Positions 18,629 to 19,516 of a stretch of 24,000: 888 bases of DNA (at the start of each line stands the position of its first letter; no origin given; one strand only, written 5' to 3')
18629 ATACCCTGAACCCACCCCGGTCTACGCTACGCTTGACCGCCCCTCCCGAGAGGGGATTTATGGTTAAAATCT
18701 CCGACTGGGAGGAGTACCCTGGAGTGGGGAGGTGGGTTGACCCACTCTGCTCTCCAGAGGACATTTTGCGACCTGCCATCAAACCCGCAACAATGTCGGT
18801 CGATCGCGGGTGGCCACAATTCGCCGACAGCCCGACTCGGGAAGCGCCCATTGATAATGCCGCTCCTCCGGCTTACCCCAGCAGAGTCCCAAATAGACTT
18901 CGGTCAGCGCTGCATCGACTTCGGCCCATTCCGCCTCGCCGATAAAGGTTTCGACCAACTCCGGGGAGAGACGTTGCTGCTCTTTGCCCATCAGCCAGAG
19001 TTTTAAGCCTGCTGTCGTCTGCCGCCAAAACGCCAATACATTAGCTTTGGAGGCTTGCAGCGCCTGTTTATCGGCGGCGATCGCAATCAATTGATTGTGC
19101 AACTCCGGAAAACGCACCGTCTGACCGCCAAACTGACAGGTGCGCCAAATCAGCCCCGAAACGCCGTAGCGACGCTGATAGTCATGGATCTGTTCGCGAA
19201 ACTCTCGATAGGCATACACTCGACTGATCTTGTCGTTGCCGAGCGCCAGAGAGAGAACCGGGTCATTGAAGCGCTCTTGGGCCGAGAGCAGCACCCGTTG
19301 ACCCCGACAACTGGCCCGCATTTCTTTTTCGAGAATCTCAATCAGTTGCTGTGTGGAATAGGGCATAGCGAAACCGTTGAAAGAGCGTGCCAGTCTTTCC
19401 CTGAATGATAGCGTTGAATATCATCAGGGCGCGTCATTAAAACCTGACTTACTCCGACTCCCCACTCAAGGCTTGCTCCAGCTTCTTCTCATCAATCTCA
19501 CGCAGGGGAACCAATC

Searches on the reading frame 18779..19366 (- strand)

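Call 3: search_protein_families(library=pfam, proteins=[window:18779-19366:-], max_evalue=0.1)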
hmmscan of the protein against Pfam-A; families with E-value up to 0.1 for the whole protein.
window:18779-19366:- (195 aa): 1 family
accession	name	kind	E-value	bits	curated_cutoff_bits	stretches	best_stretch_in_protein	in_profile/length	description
PF04273.18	BLH_phosphatase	-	0.056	14.2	26.1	0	96-128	75-107/110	Beta-lactamase hydrolase-like protein, phosphatase-like domain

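Call 4: search_protein_families(library=padloc, proteins=[window:18779-19366:-], max_evalue=0.1)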
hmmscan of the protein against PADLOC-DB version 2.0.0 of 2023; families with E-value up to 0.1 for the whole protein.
window:18779-19366:- (195 aa): 0 families

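Call 5: search_protein_families(library=ncbifam, proteins=[window:18779-19366:-], max_evalue=0.1)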
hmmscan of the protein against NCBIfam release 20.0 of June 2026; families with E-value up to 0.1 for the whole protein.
window:18779-19366:- (195 aa): 1 family
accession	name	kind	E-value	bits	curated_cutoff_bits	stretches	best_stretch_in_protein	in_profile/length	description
TIGR01244.1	TIGR01244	subfamily_domain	0.01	15.9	85.85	1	96-142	75-118/135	TIGR01244 family sulfur transferase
